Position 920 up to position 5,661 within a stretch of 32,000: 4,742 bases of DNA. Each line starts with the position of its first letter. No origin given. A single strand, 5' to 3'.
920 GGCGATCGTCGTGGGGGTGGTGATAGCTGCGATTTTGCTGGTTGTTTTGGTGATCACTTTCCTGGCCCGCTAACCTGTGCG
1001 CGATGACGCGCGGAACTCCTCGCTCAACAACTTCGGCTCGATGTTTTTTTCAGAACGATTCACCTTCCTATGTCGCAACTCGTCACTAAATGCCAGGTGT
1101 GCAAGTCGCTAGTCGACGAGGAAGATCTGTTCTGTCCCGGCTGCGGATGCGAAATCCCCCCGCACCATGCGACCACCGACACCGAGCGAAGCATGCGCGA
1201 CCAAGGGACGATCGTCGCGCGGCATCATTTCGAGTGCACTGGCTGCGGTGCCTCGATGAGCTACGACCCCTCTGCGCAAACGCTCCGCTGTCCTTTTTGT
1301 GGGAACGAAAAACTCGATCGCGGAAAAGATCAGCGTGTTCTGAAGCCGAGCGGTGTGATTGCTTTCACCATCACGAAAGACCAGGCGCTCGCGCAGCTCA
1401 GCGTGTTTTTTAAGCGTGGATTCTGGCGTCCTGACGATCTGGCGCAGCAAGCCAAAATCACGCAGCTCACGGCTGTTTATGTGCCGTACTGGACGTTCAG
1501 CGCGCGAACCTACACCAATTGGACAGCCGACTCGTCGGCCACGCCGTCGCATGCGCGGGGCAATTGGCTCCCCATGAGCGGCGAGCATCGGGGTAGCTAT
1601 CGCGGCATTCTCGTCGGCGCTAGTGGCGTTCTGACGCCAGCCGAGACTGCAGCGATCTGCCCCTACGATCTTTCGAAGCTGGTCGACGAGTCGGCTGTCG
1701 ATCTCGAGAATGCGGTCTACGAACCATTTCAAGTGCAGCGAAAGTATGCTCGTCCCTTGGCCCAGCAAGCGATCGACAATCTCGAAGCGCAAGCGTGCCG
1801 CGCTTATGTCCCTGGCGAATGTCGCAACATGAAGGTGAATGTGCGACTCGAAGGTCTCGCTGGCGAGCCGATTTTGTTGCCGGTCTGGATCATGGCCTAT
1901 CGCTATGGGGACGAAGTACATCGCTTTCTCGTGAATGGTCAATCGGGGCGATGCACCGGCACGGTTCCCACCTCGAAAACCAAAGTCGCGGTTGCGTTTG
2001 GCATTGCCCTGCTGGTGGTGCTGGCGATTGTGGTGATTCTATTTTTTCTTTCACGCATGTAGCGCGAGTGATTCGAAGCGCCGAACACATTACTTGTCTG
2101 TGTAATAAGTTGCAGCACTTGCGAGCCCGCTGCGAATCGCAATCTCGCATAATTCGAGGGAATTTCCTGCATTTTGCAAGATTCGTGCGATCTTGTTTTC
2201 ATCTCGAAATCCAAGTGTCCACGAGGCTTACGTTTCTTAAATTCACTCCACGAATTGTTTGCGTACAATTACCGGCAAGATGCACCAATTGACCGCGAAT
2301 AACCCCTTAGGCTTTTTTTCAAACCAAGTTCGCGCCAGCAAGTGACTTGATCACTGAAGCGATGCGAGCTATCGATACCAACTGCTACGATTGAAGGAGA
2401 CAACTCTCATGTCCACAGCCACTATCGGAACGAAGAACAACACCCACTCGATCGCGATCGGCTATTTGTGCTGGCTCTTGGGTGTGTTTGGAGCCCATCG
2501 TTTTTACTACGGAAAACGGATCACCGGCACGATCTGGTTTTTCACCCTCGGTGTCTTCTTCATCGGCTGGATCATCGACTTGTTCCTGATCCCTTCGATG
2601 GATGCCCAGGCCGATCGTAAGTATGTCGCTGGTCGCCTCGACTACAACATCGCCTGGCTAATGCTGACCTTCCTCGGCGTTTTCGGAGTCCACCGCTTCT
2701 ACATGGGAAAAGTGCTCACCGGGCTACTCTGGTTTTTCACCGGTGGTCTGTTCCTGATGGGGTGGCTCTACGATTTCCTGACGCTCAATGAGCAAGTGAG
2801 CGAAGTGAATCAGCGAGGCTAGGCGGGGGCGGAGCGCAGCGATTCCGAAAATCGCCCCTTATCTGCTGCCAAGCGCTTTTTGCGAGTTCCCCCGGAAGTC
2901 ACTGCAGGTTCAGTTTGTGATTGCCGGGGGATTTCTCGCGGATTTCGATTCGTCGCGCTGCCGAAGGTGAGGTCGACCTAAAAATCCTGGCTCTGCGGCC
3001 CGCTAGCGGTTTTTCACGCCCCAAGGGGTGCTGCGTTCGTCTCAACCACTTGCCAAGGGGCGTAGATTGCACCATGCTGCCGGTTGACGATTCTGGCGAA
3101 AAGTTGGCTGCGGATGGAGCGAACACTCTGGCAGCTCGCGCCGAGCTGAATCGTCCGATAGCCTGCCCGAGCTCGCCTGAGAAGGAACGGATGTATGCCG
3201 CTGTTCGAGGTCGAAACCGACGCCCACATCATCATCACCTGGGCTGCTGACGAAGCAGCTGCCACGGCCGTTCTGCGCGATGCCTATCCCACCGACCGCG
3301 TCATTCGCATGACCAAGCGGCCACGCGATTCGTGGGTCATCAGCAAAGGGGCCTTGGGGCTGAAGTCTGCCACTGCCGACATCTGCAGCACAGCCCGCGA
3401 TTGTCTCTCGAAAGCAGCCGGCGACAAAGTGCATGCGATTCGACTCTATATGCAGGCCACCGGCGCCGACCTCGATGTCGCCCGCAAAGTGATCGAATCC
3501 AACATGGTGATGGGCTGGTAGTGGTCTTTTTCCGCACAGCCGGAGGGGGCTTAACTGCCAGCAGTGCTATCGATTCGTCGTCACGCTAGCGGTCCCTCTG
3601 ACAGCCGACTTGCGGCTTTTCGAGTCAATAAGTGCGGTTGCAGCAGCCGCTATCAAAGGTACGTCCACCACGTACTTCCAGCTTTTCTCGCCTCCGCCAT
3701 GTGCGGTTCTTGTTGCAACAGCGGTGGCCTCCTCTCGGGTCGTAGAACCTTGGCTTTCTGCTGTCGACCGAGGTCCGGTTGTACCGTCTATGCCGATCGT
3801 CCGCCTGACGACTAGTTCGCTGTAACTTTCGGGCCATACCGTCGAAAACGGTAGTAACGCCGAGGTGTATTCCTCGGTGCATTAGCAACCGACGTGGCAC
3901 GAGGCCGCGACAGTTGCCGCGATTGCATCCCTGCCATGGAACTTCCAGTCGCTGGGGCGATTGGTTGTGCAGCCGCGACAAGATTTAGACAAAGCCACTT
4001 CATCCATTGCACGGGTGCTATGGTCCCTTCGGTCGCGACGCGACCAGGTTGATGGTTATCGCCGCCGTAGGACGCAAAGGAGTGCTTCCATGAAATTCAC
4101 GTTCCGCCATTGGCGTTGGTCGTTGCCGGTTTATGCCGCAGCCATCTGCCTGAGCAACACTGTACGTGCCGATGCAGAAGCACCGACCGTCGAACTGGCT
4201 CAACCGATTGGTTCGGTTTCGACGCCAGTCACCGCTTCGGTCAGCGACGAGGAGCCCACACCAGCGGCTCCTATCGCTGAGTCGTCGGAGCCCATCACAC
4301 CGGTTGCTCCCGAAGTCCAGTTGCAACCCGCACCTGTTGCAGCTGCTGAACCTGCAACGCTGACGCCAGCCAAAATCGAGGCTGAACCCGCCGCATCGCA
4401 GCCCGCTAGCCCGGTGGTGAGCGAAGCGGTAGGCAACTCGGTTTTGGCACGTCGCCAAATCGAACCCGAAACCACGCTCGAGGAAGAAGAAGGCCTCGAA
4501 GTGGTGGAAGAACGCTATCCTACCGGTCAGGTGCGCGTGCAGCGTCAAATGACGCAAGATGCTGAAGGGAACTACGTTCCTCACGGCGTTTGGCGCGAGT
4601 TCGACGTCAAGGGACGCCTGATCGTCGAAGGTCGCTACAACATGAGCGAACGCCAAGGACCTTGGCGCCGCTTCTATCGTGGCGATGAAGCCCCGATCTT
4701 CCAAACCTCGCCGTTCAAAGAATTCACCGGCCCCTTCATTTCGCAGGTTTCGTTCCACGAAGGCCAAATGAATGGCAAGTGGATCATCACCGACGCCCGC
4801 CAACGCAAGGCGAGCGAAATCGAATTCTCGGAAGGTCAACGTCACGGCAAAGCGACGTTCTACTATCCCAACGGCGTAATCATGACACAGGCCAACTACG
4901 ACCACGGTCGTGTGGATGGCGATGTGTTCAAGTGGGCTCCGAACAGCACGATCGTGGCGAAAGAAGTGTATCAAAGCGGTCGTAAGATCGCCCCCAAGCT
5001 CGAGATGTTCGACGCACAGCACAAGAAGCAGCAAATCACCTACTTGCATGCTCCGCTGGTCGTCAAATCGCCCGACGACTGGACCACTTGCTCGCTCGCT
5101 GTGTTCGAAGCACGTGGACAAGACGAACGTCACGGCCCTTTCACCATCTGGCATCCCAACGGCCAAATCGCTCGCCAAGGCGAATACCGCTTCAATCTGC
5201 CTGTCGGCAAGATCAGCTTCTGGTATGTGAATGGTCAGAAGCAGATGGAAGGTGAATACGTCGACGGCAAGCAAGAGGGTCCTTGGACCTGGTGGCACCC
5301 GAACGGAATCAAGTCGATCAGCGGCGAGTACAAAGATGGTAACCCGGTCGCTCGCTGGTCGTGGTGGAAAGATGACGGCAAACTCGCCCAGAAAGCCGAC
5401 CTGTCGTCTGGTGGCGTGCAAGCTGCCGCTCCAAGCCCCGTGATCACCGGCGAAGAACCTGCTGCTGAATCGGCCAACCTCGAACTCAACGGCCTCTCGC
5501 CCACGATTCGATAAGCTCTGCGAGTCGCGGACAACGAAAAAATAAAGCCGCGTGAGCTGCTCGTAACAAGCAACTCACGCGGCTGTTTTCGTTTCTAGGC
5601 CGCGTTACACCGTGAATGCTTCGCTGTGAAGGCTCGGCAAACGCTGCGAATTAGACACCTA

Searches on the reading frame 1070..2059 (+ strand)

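Call 7: search_protein_families(library=pfam, proteins=[window:1070-2059:+], max_evalue=0.01)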
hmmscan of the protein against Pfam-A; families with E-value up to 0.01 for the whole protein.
window:1070-2059:+ (330 aa): 4 families
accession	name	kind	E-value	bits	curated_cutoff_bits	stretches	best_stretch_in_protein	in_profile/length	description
PF08772.16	Zn_ribbon_NOB1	-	0.0004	20.9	24.9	0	50-85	5-37/72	Nin one binding (NOB1) Zn-ribbon like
PF12773.13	DZR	-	0.0016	19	27.3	1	3-26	21-45/45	Double zinc ribbon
PF17032.10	Zn_ribbon_15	-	0.0032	18.7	28.9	0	5-26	52-73/73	zinc-ribbon family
PF07754.17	HVO_2753_ZBP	-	0.0032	17.7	33.2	1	56-91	1-36/46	Small zinc finger protein HVO_2753-like, Zn-binding pocket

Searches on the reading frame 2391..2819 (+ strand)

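Call 72: search_protein_families(library=pfam, proteins=[window:2391-2819:+], max_evalue=0.001)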
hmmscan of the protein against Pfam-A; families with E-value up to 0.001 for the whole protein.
window:2391-2819:+ (143 aa): 1 family
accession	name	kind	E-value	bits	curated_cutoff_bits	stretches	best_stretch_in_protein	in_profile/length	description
PF05154.21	TM2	-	3.3e-30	104.5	27.9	2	18-65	2-51/51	TM2 domain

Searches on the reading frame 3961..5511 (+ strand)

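Call 7: search_protein_families(library=pfam, proteins=[window:3961-5511:+], max_evalue=0.01)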
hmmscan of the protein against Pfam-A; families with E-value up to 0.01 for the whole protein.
window:3961-5511:+ (517 aa): 2 families
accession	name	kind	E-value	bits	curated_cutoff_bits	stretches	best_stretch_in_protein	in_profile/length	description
PF07661.19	MORN_2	-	5.5e-21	72.6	29.6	1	294-314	1-21/22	MORN repeat variant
PF02493.26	MORN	-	0.00026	21.2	22.5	1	288-305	4-21/23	MORN repeat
